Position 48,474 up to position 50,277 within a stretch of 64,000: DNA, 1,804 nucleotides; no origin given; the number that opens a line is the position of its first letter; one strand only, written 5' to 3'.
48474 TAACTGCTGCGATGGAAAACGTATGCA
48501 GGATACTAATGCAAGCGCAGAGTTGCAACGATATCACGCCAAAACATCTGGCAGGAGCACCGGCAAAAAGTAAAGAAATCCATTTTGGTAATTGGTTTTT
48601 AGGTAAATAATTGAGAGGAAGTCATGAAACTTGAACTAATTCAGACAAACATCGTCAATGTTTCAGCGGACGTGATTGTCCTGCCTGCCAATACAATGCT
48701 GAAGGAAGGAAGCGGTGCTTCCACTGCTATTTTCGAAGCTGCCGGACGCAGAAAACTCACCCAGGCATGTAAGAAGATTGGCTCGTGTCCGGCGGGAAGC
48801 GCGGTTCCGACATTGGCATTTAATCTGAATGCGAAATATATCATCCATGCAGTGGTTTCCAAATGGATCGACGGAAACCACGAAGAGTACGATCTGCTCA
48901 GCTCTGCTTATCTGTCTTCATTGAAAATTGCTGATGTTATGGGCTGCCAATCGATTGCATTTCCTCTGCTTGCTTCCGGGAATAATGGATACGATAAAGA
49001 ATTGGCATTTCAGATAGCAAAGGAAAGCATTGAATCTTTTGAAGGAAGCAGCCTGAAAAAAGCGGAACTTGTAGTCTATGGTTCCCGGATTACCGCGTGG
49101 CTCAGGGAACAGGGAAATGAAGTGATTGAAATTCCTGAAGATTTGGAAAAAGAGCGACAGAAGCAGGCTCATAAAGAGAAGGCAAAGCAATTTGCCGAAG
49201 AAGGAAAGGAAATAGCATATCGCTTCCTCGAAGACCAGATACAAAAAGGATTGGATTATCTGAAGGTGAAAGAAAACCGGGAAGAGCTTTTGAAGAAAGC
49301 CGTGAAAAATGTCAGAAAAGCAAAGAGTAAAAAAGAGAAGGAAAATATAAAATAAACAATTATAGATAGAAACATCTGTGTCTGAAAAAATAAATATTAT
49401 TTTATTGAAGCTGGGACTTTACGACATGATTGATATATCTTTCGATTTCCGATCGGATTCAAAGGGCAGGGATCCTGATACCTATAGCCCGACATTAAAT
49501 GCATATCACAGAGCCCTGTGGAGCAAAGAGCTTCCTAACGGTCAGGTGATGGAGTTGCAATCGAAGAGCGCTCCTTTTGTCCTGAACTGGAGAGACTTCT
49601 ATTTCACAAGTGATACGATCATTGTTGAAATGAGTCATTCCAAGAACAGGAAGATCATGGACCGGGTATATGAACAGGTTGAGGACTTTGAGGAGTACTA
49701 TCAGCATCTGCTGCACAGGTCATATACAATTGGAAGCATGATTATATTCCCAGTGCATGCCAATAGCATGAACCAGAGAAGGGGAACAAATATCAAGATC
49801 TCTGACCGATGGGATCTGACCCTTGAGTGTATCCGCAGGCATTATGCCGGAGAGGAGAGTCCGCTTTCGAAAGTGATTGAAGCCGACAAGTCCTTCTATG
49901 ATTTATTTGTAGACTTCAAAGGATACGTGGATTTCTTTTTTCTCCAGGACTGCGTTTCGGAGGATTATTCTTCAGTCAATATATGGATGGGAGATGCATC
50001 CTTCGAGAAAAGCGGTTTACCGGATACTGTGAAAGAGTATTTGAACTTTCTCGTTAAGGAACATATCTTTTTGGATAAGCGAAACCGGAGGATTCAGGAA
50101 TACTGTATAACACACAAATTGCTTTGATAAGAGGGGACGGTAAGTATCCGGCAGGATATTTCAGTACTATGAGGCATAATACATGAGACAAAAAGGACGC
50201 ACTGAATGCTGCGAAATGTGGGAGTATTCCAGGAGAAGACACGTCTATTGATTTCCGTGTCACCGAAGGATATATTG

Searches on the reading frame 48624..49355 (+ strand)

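Call 5: search_protein_families(library=padloc, proteins=[window:48624-49355:+], max_evalue=0.01)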
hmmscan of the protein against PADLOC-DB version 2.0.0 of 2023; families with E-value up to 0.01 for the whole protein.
window:48624-49355:+ (243 aa): 0 families

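Call 6: search_protein_families(library=ncbifam, proteins=[window:48624-49355:+], max_evalue=0.01)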
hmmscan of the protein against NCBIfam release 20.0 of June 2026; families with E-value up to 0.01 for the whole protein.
window:48624-49355:+ (243 aa): 11 families
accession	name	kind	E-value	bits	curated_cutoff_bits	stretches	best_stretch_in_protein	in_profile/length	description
NF001664.0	PRK00431.1-6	equivalog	1.7e-31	108.9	200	1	2-162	3-167/173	O-acetyl-ADP-ribose deacetylase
NF001663.0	PRK00431.1-4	equivalog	9.7e-30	103.8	285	1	1-138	7-147/180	ADP-ribose-binding protein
NF001660.0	PRK00431.1-1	equivalog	4.2e-29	101.3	271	1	2-140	4-145/177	O-acetyl-ADP-ribose deacetylase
NF001661.0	PRK00431.1-2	equivalog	5e-27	94.9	291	1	1-146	1-151/179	O-acetyl-ADP-ribose deacetylase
NF009880.0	PRK13341.1-1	equivalog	5e-19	68.1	891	1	2-139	428-568/599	AAA family ATPase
NF001668.0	PRK00431.2-4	equivalog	5.6e-19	68.3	278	1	3-155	51-203/220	ADP-ribose-binding protein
NF001665.0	PRK00431.2-1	equivalog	4.6e-18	65.4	315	1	2-153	9-160/177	ADP-ribose-binding protein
NF001667.0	PRK00431.2-3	equivalog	1.2e-17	64.2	252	1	2-151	9-160/182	ADP-ribose-binding protein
NF001666.0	PRK00431.2-2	equivalog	1.8e-16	60.5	246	1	1-152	1-150/164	ADP-ribose-binding protein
NF003163.0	PRK04143.1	equivalog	3e-16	59.6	272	1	5-152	87-245/265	protein-ADP-ribose hydrolase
NF001662.0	PRK00431.1-3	equivalog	9.8e-14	51.6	215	1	2-155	4-172/185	[protein ADP-ribosylglutamate] hydrolase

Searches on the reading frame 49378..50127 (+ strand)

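Call 5: search_protein_families(library=padloc, proteins=[window:49378-50127:+], max_evalue=0.01)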
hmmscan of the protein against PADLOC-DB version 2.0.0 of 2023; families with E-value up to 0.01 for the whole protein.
window:49378-50127:+ (249 aa): 0 families

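Call 6: search_protein_families(library=ncbifam, proteins=[window:49378-50127:+], max_evalue=0.01)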
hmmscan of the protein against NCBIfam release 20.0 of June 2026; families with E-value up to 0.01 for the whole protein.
window:49378-50127:+ (249 aa): 0 families

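Call 104: search_protein_families(library=pfam, proteins=[window:49378-50127:+], max_evalue=0.00001)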
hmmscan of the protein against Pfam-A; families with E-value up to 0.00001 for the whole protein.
window:49378-50127:+ (249 aa): 1 family
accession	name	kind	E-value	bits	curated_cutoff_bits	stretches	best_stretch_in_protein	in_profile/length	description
PF22507.2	DUF6994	-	3.7e-80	269.3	27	1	18-239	1-226/226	Family of unknown function (DUF6994)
